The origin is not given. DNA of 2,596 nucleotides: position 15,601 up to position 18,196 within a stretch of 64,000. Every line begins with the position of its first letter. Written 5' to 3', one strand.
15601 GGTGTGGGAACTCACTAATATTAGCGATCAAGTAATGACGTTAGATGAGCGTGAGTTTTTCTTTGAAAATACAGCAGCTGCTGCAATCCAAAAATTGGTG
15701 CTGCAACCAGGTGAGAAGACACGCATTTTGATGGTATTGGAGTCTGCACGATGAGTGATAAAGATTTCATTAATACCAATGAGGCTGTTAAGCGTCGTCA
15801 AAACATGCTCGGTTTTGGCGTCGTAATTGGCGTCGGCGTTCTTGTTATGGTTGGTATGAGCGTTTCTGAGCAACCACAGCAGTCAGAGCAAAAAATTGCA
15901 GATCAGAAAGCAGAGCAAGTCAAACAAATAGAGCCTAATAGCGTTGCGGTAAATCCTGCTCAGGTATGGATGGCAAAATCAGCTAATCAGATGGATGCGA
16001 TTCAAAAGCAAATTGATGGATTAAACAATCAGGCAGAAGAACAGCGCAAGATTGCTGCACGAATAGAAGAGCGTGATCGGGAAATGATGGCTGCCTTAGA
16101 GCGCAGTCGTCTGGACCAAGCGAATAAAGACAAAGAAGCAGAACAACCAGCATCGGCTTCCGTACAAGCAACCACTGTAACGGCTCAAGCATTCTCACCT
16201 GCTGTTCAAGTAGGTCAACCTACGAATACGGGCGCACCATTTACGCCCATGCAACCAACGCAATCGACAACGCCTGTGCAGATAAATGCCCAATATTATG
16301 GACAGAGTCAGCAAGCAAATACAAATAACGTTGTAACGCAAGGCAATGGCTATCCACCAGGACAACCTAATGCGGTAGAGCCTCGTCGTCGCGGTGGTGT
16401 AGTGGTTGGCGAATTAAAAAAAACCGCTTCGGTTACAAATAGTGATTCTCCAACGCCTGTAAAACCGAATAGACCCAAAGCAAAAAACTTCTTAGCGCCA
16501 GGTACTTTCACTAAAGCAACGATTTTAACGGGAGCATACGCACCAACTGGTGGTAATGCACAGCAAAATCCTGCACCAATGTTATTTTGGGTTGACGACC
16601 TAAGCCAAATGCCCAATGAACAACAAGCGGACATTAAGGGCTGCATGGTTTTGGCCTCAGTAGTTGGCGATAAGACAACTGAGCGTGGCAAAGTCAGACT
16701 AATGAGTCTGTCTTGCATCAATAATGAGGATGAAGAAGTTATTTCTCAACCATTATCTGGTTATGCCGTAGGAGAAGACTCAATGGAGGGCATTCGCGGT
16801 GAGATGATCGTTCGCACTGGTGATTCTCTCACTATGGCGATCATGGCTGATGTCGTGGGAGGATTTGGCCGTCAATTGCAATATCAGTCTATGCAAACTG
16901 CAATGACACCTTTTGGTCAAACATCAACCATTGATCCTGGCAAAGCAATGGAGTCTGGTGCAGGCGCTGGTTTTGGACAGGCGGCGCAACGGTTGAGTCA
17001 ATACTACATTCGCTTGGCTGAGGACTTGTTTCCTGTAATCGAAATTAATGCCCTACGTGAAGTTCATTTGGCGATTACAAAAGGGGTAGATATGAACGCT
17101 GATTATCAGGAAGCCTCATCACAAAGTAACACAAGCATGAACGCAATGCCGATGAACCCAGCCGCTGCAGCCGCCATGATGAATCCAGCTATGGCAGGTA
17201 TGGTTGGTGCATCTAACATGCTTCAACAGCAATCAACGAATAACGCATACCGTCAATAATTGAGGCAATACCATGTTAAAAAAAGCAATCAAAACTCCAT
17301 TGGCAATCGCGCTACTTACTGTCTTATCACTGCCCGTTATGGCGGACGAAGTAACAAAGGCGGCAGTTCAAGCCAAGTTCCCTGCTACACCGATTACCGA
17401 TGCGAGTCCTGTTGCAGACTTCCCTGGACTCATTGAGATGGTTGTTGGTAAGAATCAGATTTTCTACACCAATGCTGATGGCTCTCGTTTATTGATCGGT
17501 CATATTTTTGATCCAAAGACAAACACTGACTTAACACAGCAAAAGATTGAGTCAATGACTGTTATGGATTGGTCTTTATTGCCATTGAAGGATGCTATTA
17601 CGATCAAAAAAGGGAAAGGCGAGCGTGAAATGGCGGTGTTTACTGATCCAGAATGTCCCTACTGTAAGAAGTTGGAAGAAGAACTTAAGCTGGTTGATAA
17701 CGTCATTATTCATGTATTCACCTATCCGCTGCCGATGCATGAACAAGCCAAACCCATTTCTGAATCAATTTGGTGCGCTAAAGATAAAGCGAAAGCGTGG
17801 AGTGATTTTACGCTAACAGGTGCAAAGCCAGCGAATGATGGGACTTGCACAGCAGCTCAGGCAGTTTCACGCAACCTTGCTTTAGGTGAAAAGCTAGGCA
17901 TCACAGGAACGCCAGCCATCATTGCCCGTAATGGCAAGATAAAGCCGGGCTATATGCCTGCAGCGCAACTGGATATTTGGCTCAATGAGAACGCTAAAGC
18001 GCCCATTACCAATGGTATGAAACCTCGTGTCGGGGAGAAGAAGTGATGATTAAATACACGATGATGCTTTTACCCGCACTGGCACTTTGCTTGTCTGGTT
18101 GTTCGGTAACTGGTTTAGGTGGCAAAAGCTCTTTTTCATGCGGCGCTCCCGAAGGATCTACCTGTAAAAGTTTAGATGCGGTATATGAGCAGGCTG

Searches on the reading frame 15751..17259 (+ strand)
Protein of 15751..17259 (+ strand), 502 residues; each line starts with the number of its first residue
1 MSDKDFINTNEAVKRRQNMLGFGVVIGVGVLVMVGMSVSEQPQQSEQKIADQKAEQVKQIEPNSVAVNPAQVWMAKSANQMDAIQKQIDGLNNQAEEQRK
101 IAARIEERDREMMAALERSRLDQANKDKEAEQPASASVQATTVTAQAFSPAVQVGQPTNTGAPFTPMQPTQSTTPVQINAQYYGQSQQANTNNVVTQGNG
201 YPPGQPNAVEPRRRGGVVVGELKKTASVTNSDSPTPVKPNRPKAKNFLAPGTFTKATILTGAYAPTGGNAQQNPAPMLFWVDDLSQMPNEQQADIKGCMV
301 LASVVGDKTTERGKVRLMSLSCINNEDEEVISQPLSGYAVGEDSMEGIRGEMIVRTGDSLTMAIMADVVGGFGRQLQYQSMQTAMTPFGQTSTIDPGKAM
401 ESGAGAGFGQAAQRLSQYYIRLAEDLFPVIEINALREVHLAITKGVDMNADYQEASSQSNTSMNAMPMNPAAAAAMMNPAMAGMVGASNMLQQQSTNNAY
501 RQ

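Call 9: search_protein_families(library=pfam, proteins=[window:15751-17259:+], max_evalue=0.001)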
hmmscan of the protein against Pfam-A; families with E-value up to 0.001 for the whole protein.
window:15751-17259:+ (502 aa): 1 family
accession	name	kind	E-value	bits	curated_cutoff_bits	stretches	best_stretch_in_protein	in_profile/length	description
PF03743.19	TrbI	-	1e-23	84.6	35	1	248-447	2-187/188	Bacterial conjugation TrbI-like protein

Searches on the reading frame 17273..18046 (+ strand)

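Call 21: search_protein_families(library=pfam, proteins=[window:17273-18046:+], max_evalue=0.001)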
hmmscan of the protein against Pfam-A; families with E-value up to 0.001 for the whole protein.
window:17273-18046:+ (257 aa): 3 families
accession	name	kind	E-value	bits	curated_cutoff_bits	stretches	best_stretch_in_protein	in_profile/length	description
PF13098.12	Thioredoxin_2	-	1.4e-26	93.3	27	1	113-237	2-104/104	Thioredoxin-like domain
PF10411.14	DsbC_N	-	1.4e-12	47.5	25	1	25-89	6-70/70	Disulfide bond isomerase protein N-terminal domain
PF01323.26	DSBA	-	8.3e-06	26.2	25.6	0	194-227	148-180/191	DSBA-like thioredoxin domain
